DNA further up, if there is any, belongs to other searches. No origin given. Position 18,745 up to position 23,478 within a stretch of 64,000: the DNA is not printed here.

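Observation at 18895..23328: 1477-aa repetitive cell-surface protein with about 405-bp tandem DNA repeats (candidate adhesin, contingency locus)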

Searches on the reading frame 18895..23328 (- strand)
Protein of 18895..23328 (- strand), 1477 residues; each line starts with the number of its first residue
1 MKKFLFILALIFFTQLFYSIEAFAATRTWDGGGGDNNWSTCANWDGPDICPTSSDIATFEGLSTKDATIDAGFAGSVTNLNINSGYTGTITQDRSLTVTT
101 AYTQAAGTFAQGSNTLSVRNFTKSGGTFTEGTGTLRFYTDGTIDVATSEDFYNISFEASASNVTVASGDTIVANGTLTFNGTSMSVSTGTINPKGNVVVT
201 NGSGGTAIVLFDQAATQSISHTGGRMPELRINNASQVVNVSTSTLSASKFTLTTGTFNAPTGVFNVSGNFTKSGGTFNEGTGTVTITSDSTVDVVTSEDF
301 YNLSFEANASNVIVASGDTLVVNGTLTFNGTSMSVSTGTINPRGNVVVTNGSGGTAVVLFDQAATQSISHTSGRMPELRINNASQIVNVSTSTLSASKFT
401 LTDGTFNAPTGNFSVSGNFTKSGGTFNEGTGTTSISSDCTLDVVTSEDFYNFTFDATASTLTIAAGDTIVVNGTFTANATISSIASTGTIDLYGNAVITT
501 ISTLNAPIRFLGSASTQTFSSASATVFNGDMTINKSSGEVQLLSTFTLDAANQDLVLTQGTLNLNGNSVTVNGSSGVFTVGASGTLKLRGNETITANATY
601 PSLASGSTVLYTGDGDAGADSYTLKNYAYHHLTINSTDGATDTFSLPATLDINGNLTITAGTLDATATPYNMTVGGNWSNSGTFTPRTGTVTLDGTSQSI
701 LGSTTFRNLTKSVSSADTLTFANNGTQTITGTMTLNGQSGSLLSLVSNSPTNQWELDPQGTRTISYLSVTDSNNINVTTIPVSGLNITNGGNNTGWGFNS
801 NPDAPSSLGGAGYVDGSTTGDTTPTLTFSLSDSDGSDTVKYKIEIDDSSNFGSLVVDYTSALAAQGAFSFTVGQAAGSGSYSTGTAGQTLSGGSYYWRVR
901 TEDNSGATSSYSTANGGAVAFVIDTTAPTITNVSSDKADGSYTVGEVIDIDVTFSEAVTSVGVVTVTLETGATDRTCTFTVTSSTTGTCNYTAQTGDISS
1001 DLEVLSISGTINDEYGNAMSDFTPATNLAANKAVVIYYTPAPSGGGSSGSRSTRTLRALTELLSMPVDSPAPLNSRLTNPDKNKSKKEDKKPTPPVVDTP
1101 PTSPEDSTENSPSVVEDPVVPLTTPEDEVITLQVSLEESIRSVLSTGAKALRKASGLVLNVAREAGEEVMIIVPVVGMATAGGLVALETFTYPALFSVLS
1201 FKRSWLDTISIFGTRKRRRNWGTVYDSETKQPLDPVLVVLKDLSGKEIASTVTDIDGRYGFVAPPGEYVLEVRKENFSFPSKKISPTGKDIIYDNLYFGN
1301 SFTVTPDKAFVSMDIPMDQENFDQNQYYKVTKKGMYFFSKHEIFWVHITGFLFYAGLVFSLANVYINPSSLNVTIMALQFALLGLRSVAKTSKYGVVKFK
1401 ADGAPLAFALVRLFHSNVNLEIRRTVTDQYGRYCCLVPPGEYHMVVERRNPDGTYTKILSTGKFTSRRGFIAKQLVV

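Call 4: search_protein_families(library=pfam, proteins=[window:18895-23328:-], max_evalue=1)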
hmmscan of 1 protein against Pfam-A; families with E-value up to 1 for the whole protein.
window:18895-23328:- (1477 aa): 6 families
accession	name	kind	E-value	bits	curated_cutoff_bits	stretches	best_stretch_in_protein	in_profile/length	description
PF13715.12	CarbopepD_reg_2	-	6.5e-09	36.1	32.2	1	1222-1285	3-63/88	CarboxypepD_reg-like domain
PF23194.1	NOMO_5th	-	1.1e-05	26.2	27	1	1419-1451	28-61/89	NOMO fifth transthyretin-like domain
PF25788.1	Ig_Rha78A_N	-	0.00039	21.1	27.4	1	818-913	14-95/105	Rha78A-like, N-terminal immunoglobulin domain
PF13750.12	Big_3_3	-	0.0095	16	27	1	890-988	12-106/157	Bacterial Ig-like domain (group 3)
PF17789.7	MG4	-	0.13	12.9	24.7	0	932-990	19-82/95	Macroglobulin domain MG4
PF03968.19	LptD_N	-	0.36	11.5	20.4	0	556-624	23-78/113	LptA/(LptD N-terminal domain) LPS transport protein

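Call 5: search_protein_families(library=ncbifam, proteins=[window:18895-23328:-], max_evalue=1)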
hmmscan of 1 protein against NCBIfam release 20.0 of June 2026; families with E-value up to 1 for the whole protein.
window:18895-23328:- (1477 aa): 1 family
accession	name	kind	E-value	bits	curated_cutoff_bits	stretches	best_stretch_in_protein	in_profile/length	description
TIGR03002.1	outer_YhbN_LptA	equivalog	0.014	15.3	71.7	1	550-585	27-64/142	lipopolysaccharide transport periplasmic protein LptA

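Call 15: find_homologous_proteins(query=window:18895-23328:-, max_evalue=0.001)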
Query window:18895-23328:- (1477 aa): 382 proteins with E <= 0.001 among 8000 candidates; the best 120 are listed.
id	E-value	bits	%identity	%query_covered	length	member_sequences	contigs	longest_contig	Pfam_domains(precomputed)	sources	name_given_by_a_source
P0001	0.0e+0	3190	100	100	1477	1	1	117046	PF13715.13,PF23194.2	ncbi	-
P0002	2.2e-248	845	44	49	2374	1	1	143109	PF23194.2,PF07210.19,PF10102.15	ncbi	-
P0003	1.7e-242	826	46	56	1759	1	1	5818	PF00630.26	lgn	-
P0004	2.1e-218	746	43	63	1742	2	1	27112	PF25788.3,PF00041.28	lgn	-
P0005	2.7e-213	729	57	9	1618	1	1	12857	PF13715.13,PF25788.3,PF13620.13,PF22904.4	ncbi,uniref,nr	ncbi:hypothetical protein KC678_03245 [Candidatus Dojkabacteria bacterium]|uniref:Carboxypeptidase r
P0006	1.4e-191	657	36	44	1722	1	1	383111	-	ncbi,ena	-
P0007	6.5e-191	655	48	61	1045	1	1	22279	PF01471.24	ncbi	-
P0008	5.4e-190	652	45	48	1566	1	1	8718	-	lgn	-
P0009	4.3e-170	586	37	45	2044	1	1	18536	PF13385.14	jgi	jgi:hypothetical protein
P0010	2.0e-155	537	38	48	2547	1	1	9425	PF16655.13,PF25059.2,PF23376.2,PF00041.28,PF16656.12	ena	-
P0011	1.3e-149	518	35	46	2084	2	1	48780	-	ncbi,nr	ncbi:hypothetical protein HYS28_00365 [Candidatus Uhrbacteria bacterium]|nr:hypothetical protein [Ca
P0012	1.2e-148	515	46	57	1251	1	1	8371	PF00041.28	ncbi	-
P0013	6.0e-141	489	31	46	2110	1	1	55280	-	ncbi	-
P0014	5.3e-137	476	30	42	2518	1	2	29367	PF18962.8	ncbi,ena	-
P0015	5.6e-137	476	32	46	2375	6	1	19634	-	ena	-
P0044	1.3e-91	326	34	64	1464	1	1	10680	PF25788.3,PF13620.13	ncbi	-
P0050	2.4e-88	315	41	23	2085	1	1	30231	PF13715.13,PF14686.13,PF13620.13,PF17936.8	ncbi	-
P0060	2.4e-84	302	27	48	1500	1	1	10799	PF05860.20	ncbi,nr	ncbi:MAG: filamentous hemagglutinin N-terminal domain-containing protein, partial [Candidatus Omnitr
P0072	4.8e-75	271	49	17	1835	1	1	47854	PF14356.12,PF00072.31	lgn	-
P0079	1.8e-70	256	31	46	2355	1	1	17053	PF10282.16,PF25174.2,PF05860.20,PF21783.3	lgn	-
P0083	3.0e-69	252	45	20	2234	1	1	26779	PF13715.13,PF08308.18,PF00072.31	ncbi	-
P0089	2.0e-63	233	28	46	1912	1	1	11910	PF13715.13,PF17802.8,PF14356.12,PF13620.13,PF00072.31,PF17210.10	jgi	jgi:CheY-like chemotaxis protein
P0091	2.9e-62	229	29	52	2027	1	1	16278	PF05860.20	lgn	-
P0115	5.7e-52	195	30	61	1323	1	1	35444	PF13715.13,PF13620.13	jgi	jgi:hypothetical protein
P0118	2.5e-50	189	28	46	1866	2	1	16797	PF14356.12,PF00072.31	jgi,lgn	-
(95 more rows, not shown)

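Call 16: find_encoding_contigs(protein=P0001, flank=10000, max_places=3)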
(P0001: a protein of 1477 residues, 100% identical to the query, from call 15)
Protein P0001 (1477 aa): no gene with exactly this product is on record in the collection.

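Call 17: list_cluster_members(proteins=[P0001, P0002, P0005, P0007, P0044, P0050, P0083, P0089, P0115])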
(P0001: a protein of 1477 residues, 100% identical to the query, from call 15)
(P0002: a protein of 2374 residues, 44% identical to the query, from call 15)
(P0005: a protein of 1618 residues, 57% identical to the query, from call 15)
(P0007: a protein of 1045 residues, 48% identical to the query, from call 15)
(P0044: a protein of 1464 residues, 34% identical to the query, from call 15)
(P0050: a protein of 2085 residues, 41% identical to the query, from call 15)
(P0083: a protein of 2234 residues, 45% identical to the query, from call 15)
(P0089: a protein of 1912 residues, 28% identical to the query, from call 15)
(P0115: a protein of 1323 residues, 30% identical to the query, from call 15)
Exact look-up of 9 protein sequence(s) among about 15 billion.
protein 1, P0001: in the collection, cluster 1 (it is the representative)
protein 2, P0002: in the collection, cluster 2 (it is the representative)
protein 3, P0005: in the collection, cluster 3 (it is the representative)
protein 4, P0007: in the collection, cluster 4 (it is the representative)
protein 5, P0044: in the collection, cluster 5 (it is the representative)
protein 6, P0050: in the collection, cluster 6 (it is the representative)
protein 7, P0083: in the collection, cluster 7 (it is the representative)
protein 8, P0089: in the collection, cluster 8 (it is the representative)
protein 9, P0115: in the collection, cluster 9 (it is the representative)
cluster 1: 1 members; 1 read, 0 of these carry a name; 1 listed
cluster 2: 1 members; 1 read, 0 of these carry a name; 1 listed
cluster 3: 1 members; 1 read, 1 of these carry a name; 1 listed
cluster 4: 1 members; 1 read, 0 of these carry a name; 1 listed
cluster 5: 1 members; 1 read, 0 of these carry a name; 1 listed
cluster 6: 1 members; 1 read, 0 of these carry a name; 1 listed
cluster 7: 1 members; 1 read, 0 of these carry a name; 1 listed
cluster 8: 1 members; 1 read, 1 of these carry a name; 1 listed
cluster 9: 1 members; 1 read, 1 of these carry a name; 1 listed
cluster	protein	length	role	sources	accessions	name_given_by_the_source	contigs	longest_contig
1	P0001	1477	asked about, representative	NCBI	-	-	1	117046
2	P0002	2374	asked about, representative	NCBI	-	-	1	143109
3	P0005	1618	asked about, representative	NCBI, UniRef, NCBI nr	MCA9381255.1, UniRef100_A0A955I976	hypothetical protein KC678_03245 [Candidatus Dojkabacteria bacterium] | Carboxypeptidase regulatory-like domain-containing protein n=1 Tax=Candidatus ... | hypothetical protein [Candidatus Dojkabacteria bacterium]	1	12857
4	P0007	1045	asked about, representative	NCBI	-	-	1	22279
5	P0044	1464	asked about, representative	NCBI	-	-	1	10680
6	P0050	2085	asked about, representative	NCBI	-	-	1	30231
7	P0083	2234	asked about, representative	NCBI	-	-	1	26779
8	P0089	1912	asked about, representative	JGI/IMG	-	CheY-like chemotaxis protein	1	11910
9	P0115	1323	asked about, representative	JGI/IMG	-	hypothetical protein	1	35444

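Call 21: search_protein_families(library=pfam, proteins=[P0083, P0089, P0072, P0118], max_evalue=0.01)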
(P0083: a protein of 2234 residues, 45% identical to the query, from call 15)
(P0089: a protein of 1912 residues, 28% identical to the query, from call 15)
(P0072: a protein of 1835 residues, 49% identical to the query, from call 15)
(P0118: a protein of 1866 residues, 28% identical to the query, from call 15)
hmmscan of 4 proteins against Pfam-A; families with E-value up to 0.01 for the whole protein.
P0083 (2234 aa): 5 families
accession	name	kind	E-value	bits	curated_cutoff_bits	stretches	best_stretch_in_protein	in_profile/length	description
PF13715.12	CarbopepD_reg_2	-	1.6e-10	41.3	32.2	2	2144-2227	3-80/88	CarboxypepD_reg-like domain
PF00072.30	Response_reg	-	2.5e-08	34.5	30.2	1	9-101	1-85/111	Response regulator receiver domain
PF08308.17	PEGA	-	1.8e-05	24.9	20.8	0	2031-2068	33-69/71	PEGA domain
PF17936.7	Big_6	-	0.0001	22.9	27.6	1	1809-1857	10-60/83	Bacterial Ig domain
PF14686.12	fn3_3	-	0.00018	21.6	24.4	0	2174-2211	31-69/75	Polysaccharide lyase family 4, domain II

P0089 (1912 aa): 11 families
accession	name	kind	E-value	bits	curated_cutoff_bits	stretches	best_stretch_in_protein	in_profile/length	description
PF13620.12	CarboxypepD_reg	-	5.3e-19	68.8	32.3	3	1820-1889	2-74/82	Carboxypeptidase regulatory-like domain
PF13715.12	CarbopepD_reg_2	-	5.7e-14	52.3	32.2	2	1667-1745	3-76/88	CarboxypepD_reg-like domain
PF00072.30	Response_reg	-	7.7e-10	39.4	30.2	1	4-93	1-82/111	Response regulator receiver domain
PF17802.7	SpaA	-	8.9e-08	32.6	23.1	1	1822-1890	5-80/91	Prealbumin-like fold domain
PF14356.11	DUF4403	-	1.3e-07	31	28.3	0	678-759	294-369/425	Domain of unknown function (DUF4403)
PF17210.9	SdrD_B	-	2.9e-06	27.9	29.7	0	1674-1730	21-76/112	SdrD B-like domain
PF07210.18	DUF1416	-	0.00078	19.7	23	0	1669-1719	26-73/97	Protein of unknown function (DUF1416)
PF24025.1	Ig_DR_A0283-like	-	0.0015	19.3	27.1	1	1543-1592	8-62/102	DR_A0283-like, Ig-like domain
PF18886.6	DUF5649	-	0.0028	18.4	25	1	833-888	2-58/68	Repeats of unknown function (DUF5649)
PF25020.1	TTR_TEN1-4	-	0.0033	17.8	27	0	1546-1602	11-67/86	Teneurin TTR-like domain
PF08308.17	PEGA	-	0.004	17.5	20.8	0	1860-1889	31-60/71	PEGA domain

P0072 (1835 aa): 3 families
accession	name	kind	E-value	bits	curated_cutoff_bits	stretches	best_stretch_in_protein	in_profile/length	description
PF00072.30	Response_reg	-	1.3e-08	35.4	30.2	1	3-90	1-84/111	Response regulator receiver domain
PF14356.11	DUF4403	-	1.5e-07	30.8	28.3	0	699-800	309-401/425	Domain of unknown function (DUF4403)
PF25788.1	Ig_Rha78A_N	-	0.00022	21.9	27.4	0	1514-1594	15-95/105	Rha78A-like, N-terminal immunoglobulin domain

P0118 (1866 aa): 3 families
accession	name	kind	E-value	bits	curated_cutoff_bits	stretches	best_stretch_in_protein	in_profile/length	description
PF00072.30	Response_reg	-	3e-08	34.2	30.2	1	11-94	1-81/111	Response regulator receiver domain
PF14356.11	DUF4403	-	3.9e-07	29.5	28.3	0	1048-1119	306-369/425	Domain of unknown function (DUF4403)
PF17789.7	MG4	-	0.0029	18.2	24.7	0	1741-1776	20-59/95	Macroglobulin domain MG4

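Call 65: find_related_loci(query=window:18895-23328:-, collection=metagenome_contigs, flank=3000)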
Query window:18895-23328:- (1477 aa) in metagenome_contigs; peptide patterns used: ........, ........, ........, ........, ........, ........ (x = any residue, [..] = any of these).
158 stretches matched a pattern; 20 encode a relative of the query (tblastn E <= 1e-3); 20 distinct loci.
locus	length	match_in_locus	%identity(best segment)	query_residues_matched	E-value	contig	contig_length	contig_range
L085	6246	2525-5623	39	2-930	1e-88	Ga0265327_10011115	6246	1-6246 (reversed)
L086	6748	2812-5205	33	21-798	2e-76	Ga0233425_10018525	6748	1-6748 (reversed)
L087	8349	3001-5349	34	24-808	2e-79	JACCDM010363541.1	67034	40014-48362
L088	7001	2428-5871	31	4-997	7e-51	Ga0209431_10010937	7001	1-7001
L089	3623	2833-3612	47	6-566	2e-47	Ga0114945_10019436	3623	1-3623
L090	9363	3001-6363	31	3-796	5e-44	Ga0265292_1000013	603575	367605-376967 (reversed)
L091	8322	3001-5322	29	1-607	2e-44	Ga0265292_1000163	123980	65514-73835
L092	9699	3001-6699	31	3-814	8e-68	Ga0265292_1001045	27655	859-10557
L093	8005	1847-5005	34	3-558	2e-59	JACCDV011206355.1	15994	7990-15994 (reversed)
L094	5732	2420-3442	35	8-448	7e-40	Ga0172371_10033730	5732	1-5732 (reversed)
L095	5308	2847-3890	38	1-294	4e-39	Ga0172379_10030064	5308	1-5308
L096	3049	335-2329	35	15-775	4e-36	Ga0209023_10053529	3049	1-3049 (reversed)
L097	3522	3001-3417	51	1-137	8e-35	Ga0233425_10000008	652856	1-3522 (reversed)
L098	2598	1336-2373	34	5-576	1e-33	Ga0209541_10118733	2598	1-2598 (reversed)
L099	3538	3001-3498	51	1-137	3e-32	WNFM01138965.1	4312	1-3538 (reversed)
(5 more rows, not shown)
